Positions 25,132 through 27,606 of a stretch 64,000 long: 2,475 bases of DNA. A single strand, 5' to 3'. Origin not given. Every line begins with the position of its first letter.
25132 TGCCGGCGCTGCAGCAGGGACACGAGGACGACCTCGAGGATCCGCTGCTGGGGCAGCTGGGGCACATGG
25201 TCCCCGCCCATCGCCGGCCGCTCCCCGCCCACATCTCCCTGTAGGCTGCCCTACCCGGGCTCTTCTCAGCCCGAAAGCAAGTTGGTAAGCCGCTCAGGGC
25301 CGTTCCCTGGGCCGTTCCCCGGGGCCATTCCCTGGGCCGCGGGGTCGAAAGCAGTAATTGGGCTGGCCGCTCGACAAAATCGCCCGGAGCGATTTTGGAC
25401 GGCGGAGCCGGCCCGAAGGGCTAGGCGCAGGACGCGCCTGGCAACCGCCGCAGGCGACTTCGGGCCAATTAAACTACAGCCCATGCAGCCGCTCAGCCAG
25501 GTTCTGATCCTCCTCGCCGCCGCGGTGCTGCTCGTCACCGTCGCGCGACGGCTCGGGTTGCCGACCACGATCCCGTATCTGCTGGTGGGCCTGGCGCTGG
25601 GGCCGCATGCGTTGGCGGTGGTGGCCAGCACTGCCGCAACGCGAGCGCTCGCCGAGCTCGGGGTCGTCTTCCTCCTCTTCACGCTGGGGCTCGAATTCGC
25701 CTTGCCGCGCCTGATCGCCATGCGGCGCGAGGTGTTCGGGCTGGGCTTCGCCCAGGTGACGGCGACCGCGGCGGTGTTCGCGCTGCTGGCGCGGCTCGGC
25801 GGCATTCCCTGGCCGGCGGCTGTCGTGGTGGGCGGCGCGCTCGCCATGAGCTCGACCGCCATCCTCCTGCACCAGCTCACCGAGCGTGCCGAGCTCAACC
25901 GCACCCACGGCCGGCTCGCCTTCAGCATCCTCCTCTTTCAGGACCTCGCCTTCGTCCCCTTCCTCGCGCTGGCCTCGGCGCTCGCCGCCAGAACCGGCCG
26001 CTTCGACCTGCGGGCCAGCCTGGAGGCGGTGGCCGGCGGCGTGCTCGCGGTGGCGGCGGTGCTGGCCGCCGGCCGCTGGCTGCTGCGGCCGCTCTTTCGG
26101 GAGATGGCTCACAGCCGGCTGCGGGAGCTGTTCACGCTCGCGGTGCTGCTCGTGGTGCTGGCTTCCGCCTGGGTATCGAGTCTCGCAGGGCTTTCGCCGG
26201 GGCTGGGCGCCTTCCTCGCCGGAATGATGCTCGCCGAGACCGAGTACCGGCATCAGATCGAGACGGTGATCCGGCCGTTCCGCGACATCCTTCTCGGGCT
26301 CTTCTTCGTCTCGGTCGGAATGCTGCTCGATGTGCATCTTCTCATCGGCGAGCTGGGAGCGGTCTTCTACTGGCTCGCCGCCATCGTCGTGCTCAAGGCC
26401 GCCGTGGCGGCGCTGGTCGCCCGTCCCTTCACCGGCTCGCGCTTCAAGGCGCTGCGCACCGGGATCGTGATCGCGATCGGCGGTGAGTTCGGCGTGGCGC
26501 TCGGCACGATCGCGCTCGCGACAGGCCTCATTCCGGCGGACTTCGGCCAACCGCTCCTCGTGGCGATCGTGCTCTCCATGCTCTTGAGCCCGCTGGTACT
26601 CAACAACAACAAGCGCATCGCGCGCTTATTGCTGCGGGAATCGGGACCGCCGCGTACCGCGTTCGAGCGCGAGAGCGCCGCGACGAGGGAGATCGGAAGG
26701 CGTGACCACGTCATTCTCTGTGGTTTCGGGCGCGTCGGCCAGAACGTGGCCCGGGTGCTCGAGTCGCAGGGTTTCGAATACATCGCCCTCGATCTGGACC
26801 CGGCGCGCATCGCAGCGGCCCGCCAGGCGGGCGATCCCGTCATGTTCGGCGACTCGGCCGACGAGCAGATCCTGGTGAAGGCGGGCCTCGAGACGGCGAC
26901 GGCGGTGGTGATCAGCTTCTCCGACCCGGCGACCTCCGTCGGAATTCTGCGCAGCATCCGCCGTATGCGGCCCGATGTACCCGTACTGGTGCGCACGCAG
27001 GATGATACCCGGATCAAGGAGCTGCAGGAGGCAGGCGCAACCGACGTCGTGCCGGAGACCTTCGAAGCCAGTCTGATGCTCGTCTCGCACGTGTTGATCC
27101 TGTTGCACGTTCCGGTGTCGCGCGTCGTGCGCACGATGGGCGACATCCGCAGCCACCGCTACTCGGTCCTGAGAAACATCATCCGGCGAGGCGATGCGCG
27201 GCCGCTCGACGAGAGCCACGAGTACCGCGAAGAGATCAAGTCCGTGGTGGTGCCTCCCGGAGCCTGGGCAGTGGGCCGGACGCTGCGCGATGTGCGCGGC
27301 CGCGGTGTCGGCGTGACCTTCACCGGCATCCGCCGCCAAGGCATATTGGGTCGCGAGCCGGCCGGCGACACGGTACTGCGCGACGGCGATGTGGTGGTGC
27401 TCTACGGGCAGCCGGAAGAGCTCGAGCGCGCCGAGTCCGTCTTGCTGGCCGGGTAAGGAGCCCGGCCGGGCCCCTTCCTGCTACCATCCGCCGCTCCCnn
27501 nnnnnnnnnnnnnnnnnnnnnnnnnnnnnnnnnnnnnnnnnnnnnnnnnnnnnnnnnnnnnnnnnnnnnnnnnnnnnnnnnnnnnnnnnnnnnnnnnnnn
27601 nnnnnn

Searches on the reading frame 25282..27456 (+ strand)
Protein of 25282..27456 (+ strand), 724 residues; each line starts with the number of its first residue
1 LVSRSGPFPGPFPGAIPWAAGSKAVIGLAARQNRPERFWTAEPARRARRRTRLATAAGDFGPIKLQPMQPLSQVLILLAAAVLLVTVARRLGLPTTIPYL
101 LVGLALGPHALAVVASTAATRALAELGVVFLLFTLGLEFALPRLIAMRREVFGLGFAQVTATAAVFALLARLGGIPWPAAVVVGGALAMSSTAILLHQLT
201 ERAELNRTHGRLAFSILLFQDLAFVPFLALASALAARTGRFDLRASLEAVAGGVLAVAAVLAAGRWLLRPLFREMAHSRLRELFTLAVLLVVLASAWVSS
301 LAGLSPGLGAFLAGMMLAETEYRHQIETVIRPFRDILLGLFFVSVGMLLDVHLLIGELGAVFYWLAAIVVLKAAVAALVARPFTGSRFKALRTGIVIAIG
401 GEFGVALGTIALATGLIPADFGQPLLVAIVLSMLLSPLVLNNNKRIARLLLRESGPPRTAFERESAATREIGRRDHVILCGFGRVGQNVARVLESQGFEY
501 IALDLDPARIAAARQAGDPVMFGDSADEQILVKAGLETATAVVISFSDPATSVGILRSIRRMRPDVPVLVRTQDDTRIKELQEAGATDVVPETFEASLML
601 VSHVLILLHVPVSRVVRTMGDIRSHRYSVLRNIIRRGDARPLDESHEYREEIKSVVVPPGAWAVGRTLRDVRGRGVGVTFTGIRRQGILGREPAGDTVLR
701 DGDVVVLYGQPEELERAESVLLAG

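Call 34: search_protein_families(library=ncbifam, proteins=[window:25282-27456:+], max_evalue=0.00001)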
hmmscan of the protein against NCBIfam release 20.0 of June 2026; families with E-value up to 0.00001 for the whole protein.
window:25282-27456:+ (724 aa): 9 families
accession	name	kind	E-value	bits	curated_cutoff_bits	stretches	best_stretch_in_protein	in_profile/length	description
NF002924.0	PRK03562.1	equivalog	1.9e-119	399.9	752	1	71-633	7-561/623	glutathione-regulated potassium-efflux system protein KefC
NF002973.0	PRK03659.1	equivalog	3.5e-115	385.9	804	1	71-654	7-582/602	glutathione-regulated potassium-efflux system protein KefB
TIGR00932.1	2a37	subfamily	8.6e-70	235.4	238.3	1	78-350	1-275/275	monovalent cation:proton antiporter-2 (CPA2) family protein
NF007950.1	PRK10669.1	equivalog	2e-63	215.1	700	1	76-592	13-535/547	YbaL family putative K(+) efflux transporter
NF045626.1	FeTrans_MagA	equivalog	4.7e-43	147.6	700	1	73-448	10-382/386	iron transporter MagA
NF007828.0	PRK10537.1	equivalog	4.1e-09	35.9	425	1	469-584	245-358/403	voltage-gated potassium channel protein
NF007034.0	PRK09496.2-1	subfamily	8.9e-09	34.7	344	1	476-606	2-131/445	Trk system potassium transporter TrkA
NF007039.0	PRK09496.3-2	equivalog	1.2e-08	34.2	293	0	477-543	3-70/446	Trk system potassium transporter TrkA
NF007031.0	PRK09496.1-2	equivalog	7e-08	31.9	289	0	474-720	233-450/458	Trk system potassium transporter TrkA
